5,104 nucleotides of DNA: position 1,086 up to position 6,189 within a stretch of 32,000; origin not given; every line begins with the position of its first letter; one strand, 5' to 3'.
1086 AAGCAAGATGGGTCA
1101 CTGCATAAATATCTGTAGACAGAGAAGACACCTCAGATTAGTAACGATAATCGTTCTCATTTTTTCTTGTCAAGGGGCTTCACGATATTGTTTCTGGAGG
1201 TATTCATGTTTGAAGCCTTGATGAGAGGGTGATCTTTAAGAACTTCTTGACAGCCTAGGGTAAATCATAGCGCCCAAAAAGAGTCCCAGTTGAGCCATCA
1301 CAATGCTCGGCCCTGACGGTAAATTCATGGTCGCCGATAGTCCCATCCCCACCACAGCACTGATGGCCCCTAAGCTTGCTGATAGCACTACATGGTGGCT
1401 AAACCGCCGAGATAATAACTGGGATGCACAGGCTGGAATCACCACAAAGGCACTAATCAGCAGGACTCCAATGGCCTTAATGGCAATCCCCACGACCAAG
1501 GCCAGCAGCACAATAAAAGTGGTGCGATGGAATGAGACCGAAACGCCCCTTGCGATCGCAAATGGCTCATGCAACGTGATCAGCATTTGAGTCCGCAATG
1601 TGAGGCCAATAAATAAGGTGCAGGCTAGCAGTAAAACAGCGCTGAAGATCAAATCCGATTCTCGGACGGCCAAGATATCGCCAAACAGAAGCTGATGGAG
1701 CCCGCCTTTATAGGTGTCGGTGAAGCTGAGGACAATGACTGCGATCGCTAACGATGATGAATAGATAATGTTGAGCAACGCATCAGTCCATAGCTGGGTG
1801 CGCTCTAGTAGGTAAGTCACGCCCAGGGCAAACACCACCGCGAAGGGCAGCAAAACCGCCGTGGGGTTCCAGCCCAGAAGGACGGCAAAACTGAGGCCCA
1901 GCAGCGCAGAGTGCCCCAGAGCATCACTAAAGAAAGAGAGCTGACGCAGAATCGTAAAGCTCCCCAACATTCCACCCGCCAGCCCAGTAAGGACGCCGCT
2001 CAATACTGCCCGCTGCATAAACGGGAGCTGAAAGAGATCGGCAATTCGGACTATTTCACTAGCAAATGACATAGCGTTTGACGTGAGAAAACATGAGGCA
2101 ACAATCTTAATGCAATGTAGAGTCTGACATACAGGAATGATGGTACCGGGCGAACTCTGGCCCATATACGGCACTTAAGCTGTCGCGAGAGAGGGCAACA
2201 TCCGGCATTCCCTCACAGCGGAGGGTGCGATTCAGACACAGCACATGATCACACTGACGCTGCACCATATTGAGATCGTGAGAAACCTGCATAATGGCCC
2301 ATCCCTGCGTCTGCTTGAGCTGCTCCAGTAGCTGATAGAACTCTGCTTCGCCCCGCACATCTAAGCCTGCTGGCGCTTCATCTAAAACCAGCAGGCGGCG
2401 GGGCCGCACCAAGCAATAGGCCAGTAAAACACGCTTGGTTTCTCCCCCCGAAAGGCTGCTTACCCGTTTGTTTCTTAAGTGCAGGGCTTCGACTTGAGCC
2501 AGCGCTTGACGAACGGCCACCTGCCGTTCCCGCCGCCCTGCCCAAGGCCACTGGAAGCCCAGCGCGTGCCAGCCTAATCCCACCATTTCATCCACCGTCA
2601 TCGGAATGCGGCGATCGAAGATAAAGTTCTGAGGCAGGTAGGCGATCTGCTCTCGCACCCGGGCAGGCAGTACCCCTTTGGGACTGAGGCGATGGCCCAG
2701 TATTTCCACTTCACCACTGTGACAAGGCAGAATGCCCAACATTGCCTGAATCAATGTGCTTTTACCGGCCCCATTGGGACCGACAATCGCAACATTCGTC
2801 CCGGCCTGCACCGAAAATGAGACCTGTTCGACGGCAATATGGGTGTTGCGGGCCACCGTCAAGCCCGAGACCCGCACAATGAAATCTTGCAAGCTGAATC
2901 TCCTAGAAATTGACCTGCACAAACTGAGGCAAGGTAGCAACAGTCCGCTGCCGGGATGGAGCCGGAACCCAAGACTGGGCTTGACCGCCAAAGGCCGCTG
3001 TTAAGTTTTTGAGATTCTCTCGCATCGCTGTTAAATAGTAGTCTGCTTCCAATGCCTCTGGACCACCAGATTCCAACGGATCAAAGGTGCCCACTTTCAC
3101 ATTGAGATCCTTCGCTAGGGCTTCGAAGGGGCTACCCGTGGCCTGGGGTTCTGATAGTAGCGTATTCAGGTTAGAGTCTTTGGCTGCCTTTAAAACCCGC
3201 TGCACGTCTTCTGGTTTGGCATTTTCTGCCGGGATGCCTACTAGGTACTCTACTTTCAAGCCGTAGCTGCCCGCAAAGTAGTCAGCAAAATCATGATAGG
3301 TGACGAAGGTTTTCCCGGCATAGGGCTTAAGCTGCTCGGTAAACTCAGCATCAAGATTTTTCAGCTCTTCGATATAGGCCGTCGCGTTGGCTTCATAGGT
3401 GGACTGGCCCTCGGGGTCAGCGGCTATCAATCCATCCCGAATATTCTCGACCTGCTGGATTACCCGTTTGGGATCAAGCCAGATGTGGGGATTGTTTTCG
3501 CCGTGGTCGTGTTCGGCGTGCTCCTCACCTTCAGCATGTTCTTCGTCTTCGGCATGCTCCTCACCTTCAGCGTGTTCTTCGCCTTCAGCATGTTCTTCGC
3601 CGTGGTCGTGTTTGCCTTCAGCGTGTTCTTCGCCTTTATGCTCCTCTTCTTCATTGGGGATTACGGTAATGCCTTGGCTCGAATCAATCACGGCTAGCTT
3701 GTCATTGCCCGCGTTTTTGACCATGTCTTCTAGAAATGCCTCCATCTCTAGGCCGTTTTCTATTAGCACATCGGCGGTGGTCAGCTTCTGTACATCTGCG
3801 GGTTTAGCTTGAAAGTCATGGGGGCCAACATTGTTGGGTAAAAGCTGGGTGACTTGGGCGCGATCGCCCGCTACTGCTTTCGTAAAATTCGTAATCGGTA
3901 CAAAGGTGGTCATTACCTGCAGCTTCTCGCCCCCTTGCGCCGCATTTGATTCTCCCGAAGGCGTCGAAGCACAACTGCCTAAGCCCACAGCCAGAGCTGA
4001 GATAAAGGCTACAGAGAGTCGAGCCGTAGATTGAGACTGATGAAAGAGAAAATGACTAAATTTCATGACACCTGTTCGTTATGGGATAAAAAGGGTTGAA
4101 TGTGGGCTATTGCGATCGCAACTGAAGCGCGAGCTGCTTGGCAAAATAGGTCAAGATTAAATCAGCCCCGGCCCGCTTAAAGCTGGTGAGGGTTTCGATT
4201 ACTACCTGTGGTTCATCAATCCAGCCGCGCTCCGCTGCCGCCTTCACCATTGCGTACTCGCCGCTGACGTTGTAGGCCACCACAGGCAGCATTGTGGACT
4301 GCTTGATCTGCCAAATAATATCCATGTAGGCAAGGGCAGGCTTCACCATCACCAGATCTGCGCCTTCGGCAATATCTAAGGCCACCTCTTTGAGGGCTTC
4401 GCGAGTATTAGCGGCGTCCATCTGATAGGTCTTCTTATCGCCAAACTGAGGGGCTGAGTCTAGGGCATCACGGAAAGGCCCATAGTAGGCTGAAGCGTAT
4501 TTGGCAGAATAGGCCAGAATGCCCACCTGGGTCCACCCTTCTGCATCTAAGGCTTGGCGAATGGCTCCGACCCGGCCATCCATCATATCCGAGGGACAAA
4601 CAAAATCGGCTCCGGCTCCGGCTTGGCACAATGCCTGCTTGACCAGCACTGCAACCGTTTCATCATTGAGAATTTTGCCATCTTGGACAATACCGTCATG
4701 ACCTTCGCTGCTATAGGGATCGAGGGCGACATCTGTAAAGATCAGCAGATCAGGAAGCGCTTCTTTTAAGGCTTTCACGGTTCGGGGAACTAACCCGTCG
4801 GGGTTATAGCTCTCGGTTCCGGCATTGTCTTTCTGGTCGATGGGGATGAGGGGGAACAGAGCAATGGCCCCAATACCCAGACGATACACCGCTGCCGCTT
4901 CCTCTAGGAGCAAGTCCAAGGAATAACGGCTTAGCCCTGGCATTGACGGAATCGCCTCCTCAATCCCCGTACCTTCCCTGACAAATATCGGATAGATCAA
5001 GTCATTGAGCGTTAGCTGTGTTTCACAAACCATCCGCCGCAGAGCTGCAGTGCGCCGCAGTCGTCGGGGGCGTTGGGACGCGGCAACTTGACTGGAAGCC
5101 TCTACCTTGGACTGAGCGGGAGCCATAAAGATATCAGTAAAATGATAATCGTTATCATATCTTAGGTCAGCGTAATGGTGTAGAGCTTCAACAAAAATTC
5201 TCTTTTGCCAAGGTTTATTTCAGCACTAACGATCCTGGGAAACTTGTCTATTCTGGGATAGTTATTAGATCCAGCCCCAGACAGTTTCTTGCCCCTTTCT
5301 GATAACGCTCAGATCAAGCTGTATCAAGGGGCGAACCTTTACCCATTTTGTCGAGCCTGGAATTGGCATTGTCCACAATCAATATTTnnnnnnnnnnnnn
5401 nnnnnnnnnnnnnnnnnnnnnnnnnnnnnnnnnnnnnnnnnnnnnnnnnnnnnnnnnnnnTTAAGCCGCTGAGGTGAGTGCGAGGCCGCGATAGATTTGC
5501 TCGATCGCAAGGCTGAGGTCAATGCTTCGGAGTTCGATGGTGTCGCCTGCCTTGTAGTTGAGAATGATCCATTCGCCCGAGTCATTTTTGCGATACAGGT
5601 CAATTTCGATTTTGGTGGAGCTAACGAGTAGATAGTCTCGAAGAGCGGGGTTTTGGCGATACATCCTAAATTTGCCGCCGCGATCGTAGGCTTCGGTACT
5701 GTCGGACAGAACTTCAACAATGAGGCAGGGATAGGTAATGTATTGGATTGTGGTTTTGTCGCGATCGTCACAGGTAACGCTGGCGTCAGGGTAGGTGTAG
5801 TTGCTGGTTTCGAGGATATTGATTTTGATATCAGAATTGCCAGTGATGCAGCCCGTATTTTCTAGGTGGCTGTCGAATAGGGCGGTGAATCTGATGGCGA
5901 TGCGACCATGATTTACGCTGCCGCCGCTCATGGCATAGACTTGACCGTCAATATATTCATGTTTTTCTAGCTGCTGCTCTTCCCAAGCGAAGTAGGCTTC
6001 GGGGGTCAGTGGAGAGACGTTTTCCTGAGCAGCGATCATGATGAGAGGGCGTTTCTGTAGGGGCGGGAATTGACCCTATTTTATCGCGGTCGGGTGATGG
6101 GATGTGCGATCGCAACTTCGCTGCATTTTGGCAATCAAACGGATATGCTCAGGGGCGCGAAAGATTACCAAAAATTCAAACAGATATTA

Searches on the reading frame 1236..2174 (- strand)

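Call 42: search_protein_families(library=pfam, proteins=[window:1236-2174:-], max_evalue=0.0001)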
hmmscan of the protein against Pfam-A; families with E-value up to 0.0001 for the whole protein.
window:1236-2174:- (312 aa): 2 families
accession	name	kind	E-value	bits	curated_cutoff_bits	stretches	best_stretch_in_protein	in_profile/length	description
PF00950.22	ABC-3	-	3e-58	197.8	20.1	1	50-305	2-257/258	ABC 3 transport family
PF01032.23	FecCD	-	5.3e-05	22.8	26.5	0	89-297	82-301/311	FecCD transport family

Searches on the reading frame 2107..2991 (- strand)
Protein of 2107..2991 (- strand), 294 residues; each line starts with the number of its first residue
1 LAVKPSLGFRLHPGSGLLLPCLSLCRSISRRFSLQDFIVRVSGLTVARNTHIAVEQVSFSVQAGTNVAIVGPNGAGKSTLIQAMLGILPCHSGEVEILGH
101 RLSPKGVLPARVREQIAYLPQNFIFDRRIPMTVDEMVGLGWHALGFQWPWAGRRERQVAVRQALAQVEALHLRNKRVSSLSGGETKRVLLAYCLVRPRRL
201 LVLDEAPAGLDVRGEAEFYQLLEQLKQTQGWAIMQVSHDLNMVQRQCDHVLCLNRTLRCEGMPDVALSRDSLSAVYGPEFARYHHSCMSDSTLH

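Call 42: search_protein_families(library=pfam, proteins=[window:2107-2991:-], max_evalue=0.0001)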
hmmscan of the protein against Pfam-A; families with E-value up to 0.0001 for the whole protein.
window:2107-2991:- (294 aa): 4 families
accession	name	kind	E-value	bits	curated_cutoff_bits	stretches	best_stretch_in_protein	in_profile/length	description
PF00005.33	ABC_tran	-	3.6e-28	99.3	25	1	55-206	2-135/137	ABC transporter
PF02463.25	SMC_N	-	1.3e-09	38.2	40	0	55-86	16-46/220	RecF/RecN/SMC N terminal domain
PF13304.12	AAA_21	-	8.4e-07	29.8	27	0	68-87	3-22/304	AAA domain, putative AbiEii toxin, Type IV TA system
PF13555.12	AAA_29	-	2.3e-06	27.7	27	1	59-91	17-49/61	P-loop containing region of AAA domain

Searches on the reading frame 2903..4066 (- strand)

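Call 42: search_protein_families(library=pfam, proteins=[window:2903-4066:-], max_evalue=0.0001)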
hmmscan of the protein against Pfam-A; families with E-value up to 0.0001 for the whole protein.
window:2903-4066:- (387 aa): 1 family
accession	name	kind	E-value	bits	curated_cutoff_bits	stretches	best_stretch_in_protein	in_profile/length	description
PF01297.22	ZnuA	-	6.6e-74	249.1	29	1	51-358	1-263/263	Zinc-uptake complex component A periplasmic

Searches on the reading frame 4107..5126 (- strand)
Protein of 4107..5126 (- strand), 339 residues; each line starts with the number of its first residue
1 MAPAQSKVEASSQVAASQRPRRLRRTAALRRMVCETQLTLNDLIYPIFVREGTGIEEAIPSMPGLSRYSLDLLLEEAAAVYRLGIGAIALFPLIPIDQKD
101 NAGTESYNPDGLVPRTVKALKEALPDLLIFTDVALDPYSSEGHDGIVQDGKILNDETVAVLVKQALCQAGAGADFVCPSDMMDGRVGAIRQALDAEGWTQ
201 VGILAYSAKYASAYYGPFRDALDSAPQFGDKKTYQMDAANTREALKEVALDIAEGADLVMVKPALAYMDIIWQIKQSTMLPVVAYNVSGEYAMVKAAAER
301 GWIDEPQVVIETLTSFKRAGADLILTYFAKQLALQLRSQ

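Call 42: search_protein_families(library=pfam, proteins=[window:4107-5126:-], max_evalue=0.0001)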
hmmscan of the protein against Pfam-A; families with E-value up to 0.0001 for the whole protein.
window:4107-5126:- (339 aa): 1 family
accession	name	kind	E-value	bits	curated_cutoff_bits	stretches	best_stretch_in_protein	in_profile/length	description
PF00490.27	ALAD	-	8.3e-144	479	24.6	1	18-333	2-315/317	Delta-aminolevulinic acid dehydratase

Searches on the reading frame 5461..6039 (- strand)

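Call 85: search_protein_families(library=pfam, proteins=[window:5461-6039:-], max_evalue=0.001)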
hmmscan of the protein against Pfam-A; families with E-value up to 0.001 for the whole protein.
window:5461-6039:- (192 aa): 1 family
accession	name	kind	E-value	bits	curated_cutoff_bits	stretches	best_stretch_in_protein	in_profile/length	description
PF05685.18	Uma2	-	8.1e-36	123.5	27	1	14-178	2-170/172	Putative restriction endonuclease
